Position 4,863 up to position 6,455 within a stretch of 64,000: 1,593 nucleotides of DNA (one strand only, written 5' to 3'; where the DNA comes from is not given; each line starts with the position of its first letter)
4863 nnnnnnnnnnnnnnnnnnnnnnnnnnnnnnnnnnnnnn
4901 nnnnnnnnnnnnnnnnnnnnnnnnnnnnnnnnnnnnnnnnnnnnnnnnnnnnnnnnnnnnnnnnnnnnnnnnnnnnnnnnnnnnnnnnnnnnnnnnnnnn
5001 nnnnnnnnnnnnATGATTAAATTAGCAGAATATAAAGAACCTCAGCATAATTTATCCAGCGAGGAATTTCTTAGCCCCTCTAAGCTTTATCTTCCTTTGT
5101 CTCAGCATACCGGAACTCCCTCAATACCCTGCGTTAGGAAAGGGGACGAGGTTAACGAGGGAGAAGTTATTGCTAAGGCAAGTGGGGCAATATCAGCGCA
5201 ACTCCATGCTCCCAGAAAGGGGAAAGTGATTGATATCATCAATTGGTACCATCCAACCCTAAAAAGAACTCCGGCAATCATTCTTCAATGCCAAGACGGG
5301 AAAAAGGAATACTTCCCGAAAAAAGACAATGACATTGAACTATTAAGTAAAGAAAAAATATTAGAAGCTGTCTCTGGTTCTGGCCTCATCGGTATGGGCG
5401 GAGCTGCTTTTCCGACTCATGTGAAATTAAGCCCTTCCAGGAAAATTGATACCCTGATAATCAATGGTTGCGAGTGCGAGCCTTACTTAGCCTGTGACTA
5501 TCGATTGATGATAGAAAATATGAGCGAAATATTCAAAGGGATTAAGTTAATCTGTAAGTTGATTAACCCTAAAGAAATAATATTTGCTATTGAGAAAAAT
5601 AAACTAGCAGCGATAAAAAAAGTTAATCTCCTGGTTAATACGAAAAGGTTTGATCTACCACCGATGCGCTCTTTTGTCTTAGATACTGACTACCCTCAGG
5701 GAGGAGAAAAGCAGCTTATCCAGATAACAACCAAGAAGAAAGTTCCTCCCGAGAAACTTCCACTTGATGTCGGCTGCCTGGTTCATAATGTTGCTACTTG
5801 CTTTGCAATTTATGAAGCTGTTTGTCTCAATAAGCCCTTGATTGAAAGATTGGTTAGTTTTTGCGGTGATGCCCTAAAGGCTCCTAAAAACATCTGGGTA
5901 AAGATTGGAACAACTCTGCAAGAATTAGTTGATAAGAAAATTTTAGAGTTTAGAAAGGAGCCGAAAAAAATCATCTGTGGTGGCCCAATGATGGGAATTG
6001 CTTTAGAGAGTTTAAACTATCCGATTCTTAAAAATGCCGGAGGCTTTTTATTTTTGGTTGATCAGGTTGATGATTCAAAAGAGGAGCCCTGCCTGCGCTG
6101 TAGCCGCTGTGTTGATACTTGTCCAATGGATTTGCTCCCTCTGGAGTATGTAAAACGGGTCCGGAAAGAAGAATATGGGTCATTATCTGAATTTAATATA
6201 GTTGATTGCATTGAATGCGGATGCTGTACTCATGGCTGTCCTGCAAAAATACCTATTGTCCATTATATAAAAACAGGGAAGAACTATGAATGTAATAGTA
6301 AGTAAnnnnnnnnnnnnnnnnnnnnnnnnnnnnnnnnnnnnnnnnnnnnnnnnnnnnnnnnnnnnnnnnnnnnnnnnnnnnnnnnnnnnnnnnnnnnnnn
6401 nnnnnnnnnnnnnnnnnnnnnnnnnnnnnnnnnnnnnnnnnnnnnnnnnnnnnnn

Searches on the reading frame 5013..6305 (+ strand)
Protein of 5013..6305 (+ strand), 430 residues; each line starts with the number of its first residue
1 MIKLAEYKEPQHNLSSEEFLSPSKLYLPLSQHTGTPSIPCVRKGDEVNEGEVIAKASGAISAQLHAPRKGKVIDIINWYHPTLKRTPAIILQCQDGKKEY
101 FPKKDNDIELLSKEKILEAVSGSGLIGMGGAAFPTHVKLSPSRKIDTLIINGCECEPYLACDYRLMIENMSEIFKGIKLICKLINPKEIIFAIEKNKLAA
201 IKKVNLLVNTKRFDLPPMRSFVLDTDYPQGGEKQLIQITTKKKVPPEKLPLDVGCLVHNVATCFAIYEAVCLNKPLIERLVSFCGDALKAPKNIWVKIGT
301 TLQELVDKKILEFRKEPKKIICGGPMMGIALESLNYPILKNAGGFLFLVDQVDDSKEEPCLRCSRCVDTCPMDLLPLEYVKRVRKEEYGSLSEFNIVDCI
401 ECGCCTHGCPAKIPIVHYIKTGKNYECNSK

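Call 8: search_protein_families(library=pfam, proteins=[window:5013-6305:+], max_evalue=0.01)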
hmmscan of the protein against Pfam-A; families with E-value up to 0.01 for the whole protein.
window:5013-6305:+ (430 aa): 13 families
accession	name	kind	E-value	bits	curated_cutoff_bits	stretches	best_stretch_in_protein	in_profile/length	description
PF01512.22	Complex1_51K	-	6.9e-45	153.1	31.2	1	121-268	2-150/150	Nuo51 FMN-binding domain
PF13375.12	RnfC_N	-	1.6e-19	70.2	25.6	1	2-93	7-98/101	RnfC Barrel sandwich hybrid domain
PF12838.12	Fer4_7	-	7.7e-08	33.1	27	1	360-413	2-52/52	4Fe-4S dicluster domain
PF13187.11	Fer4_9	-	4e-07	30.4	27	1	360-412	2-50/52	4Fe-4S dicluster domain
PF13237.11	Fer4_10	-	9.2e-06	25.9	25.5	1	357-410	6-53/53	4Fe-4S dicluster domain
PF13183.11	Fer4_8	-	7.2e-05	23.7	27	1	358-413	3-68/68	4Fe-4S dicluster domain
PF10531.15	SLBB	-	0.00077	19.7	27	0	285-307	6-27/55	SLBB domain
PF13746.11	Fer4_18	-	0.0029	18.2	27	0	392-417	54-79/114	4Fe-4S dicluster domain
PF13534.11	Fer4_17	-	0.0033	18.4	22.2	0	360-413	2-60/61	4Fe-4S dicluster domain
PF12797.12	Fer4_2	-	0.0053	17.1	24.5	0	357-371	7-21/22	4Fe-4S binding domain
PF13484.11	Fer4_16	-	0.0059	17.8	30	0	360-383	2-24/66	4Fe-4S double cluster binding domain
PF12800.12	Fer4_4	-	0.0061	17.3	24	0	358-373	2-17/17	4Fe-4S binding domain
PF12837.12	Fer4_6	-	0.0086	16.4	25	1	357-374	6-23/24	4Fe-4S binding domain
